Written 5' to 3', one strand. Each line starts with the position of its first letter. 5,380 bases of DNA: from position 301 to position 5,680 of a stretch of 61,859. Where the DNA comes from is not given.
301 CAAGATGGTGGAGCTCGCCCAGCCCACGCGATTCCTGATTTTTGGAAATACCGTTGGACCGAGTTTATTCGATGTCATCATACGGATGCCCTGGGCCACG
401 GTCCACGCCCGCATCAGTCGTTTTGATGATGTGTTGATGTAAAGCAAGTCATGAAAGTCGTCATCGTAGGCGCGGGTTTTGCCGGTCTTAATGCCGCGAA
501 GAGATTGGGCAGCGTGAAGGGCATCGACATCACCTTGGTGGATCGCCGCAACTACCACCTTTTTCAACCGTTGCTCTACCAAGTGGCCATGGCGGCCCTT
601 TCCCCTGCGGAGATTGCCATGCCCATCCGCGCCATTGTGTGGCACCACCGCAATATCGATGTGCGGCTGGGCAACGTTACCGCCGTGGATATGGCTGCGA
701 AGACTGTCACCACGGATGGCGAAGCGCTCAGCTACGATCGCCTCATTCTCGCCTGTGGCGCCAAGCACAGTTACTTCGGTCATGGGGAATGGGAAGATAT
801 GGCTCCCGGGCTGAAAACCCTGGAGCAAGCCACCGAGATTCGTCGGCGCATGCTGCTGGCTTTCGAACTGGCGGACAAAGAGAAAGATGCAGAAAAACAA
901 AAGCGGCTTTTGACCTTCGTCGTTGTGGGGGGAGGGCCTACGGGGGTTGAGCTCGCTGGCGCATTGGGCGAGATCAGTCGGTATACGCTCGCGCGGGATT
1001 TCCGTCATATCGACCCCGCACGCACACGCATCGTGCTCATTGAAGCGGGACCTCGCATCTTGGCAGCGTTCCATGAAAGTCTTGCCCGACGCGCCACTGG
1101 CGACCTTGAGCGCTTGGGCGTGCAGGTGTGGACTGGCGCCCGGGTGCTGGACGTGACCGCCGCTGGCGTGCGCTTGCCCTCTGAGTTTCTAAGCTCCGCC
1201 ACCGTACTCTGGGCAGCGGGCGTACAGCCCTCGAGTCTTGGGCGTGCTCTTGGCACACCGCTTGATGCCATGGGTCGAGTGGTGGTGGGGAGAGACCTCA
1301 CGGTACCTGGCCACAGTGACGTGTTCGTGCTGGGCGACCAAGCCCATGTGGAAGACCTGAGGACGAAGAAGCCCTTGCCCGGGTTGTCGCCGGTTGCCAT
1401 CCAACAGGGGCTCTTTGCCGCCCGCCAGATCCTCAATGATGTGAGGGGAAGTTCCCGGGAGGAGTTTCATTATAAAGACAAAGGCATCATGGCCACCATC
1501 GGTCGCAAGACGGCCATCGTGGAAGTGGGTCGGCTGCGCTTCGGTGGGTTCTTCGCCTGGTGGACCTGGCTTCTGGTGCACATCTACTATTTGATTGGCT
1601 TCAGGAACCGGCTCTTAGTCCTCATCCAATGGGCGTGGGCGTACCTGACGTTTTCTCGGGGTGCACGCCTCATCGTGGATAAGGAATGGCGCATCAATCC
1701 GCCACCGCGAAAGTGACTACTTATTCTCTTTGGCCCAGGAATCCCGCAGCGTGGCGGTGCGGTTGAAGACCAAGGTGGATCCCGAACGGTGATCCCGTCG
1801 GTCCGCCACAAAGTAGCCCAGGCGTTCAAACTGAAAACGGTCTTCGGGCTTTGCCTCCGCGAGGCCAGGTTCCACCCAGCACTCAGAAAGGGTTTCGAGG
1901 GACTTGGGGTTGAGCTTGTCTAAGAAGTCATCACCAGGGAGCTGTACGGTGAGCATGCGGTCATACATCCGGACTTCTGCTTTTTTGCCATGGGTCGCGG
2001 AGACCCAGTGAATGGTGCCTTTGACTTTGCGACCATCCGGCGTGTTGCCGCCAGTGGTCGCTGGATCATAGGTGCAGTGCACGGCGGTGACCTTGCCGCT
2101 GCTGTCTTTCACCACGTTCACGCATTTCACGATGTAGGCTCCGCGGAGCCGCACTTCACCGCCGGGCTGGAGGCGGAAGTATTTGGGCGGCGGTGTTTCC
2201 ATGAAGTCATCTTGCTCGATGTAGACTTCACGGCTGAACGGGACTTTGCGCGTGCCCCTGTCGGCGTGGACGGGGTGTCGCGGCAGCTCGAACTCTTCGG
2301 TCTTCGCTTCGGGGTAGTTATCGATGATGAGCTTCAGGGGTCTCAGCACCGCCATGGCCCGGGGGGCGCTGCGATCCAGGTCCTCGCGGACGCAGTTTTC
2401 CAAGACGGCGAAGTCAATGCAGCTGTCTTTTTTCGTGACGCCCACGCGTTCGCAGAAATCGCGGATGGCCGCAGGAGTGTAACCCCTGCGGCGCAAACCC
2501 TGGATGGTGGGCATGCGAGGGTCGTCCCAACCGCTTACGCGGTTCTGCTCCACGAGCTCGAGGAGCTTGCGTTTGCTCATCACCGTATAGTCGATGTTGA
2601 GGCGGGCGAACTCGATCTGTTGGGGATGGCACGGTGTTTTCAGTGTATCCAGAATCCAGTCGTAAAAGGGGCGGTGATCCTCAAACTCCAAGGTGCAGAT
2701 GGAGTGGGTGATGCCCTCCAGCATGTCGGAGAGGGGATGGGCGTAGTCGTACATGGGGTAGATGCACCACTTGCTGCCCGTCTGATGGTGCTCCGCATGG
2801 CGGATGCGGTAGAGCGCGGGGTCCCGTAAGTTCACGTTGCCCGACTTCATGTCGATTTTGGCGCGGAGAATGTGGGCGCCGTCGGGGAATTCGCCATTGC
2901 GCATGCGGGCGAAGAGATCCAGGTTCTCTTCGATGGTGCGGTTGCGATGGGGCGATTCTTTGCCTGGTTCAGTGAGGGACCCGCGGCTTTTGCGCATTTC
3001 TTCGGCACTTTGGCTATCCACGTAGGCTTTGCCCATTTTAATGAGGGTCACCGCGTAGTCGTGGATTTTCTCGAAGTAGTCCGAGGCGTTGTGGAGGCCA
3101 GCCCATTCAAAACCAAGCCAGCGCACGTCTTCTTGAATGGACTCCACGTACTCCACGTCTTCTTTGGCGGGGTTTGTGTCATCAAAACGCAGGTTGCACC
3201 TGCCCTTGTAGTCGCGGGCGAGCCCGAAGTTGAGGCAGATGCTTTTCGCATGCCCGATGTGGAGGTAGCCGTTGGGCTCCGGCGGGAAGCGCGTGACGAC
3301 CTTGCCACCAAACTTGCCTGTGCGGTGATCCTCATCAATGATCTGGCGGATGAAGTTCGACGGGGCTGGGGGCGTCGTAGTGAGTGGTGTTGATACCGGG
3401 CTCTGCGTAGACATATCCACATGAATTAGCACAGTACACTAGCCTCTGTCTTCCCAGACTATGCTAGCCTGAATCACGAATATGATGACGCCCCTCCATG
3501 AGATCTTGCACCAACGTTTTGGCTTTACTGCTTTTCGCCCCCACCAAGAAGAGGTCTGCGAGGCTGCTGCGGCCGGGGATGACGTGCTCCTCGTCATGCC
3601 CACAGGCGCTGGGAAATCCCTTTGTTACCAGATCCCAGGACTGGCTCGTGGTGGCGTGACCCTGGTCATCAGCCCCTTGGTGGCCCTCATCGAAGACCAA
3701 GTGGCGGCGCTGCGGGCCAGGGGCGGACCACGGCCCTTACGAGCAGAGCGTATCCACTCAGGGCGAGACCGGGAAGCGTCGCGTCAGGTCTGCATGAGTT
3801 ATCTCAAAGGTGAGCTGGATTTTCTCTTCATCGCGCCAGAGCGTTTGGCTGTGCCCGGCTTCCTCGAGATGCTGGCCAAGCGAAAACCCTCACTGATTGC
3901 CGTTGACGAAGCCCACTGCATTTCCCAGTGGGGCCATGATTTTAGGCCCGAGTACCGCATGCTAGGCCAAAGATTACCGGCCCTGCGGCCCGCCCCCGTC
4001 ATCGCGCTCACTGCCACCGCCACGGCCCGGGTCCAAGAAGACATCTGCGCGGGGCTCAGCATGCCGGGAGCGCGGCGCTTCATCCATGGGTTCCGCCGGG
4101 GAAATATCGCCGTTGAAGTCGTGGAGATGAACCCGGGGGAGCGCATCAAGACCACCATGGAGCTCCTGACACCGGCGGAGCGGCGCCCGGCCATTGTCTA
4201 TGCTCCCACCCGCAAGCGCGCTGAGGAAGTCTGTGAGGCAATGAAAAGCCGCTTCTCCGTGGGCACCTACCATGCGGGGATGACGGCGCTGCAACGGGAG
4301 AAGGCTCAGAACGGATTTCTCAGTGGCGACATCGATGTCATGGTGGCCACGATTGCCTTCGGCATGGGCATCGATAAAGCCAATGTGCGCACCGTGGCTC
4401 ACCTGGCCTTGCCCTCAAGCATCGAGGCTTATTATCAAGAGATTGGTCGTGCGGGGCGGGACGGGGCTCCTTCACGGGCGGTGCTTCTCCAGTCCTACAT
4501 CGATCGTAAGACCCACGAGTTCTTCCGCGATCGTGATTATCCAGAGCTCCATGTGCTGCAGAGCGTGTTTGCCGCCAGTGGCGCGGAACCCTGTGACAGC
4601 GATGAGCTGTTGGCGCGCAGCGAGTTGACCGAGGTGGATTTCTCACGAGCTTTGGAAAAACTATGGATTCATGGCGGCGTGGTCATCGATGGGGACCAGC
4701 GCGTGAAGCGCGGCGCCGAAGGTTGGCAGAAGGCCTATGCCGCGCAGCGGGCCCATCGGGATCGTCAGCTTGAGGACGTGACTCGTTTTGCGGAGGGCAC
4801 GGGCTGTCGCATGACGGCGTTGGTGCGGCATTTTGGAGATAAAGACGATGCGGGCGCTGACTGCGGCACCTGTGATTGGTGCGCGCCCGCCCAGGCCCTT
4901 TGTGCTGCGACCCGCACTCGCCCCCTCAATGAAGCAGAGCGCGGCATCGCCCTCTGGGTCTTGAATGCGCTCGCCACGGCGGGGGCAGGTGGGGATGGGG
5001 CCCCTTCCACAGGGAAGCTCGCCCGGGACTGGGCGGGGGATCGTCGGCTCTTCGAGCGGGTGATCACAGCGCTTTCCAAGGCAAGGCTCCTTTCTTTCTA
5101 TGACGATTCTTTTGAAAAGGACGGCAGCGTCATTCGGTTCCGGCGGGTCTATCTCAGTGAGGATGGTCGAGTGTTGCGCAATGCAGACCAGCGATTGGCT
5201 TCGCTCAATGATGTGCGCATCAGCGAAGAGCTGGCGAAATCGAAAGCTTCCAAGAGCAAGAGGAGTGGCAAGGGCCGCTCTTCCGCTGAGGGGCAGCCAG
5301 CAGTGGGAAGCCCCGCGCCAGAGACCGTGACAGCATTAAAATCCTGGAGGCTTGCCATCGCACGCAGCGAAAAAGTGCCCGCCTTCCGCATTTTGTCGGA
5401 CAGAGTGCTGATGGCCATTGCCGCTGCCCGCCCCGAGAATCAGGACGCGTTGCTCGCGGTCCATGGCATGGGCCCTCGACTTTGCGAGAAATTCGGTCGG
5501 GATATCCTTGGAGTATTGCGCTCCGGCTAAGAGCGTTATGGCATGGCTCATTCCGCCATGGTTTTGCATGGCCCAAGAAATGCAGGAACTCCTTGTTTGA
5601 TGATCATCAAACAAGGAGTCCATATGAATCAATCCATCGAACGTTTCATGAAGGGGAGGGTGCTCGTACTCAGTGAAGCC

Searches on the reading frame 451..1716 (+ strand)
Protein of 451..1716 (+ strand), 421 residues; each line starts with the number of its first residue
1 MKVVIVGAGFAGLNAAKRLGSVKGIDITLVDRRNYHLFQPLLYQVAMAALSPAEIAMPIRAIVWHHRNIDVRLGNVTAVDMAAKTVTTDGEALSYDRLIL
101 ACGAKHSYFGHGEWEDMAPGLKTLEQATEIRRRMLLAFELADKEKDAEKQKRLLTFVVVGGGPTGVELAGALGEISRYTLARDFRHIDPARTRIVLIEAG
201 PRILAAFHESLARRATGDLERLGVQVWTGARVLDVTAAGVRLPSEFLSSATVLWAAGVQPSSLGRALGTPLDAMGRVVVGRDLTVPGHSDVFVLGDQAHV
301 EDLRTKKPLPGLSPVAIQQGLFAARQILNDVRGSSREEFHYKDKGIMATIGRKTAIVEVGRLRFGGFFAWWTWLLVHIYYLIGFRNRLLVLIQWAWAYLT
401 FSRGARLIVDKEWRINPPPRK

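Call 33: search_protein_families(library=pfam, proteins=[window:451-1716:+], max_evalue=0.00001)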
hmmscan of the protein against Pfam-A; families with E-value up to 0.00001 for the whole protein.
window:451-1716:+ (421 aa): 4 families
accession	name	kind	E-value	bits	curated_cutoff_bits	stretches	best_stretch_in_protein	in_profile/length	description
PF07992.20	Pyr_redox_2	-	1.2e-45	156.7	26.1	1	1-320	1-291/291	Pyridine nucleotide-disulphide oxidoreductase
PF00070.33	Pyr_redox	-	1.2e-12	48.6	22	1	156-238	2-69/82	Pyridine nucleotide-disulphide oxidoreductase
PF22366.1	NDH2_C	-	6.6e-07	29.9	27.7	1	344-399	2-58/62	NDH2 C-terminal domain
PF13454.12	NAD_binding_9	-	2.3e-06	28.1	21.8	0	4-35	1-35/155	FAD-NAD(P)-binding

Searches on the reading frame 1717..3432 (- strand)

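Call 33: search_protein_families(library=pfam, proteins=[window:1717-3432:-], max_evalue=0.00001)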
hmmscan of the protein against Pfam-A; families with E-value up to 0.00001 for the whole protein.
window:1717-3432:- (571 aa): 3 families
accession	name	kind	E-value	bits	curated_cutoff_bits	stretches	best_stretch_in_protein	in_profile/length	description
PF00749.27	tRNA-synt_1c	-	4.1e-113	377.9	23.4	1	44-353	1-313/314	tRNA synthetases class I (E and Q), catalytic domain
PF03950.23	tRNA-synt_1c_C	-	3.4e-33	114.2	23.9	1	356-456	1-91/91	tRNA synthetases class I (E and Q), anti-codon binding domain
PF20974.2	tRNA-synt_1c_C2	-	8.7e-24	84.4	23.9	1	473-544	1-69/69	tRNA synthetases class I (E and Q), anti-codon binding domain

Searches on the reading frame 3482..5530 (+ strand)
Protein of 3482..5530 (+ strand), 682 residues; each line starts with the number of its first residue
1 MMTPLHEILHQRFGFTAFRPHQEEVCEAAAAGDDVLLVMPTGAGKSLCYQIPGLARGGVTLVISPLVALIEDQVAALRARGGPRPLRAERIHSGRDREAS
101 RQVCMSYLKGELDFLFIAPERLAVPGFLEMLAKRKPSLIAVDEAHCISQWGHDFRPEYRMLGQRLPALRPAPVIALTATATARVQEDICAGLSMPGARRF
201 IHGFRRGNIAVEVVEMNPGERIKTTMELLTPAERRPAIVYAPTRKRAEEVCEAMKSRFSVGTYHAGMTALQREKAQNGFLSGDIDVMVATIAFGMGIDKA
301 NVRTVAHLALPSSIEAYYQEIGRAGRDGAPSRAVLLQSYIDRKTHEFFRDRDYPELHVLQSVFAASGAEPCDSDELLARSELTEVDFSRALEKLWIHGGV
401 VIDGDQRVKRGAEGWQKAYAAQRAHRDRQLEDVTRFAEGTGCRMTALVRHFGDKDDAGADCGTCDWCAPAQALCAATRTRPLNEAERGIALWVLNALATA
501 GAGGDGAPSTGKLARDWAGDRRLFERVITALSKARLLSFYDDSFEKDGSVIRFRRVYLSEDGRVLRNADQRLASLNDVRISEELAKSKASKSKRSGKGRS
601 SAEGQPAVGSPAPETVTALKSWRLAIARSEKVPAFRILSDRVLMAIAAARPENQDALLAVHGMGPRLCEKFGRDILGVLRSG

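Call 33: search_protein_families(library=pfam, proteins=[window:3482-5530:+], max_evalue=0.00001)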
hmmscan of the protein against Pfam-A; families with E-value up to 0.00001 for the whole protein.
window:3482-5530:+ (682 aa): 4 families
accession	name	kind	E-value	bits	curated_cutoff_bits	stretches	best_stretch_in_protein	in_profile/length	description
PF00270.35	DEAD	-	7.4e-30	104.3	26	1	19-186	1-165/167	DEAD/DEAH box helicase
PF00271.37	Helicase_C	-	2.4e-21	76.5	23.5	1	222-328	3-110/110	Helicase conserved C-terminal domain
PF00570.28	HRDC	-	1.5e-19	70.1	23.8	1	616-679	5-68/68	HRDC domain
PF16124.10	RecQ_Zn_bind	-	6.5e-10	40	25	1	419-467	17-65/66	RecQ zinc-binding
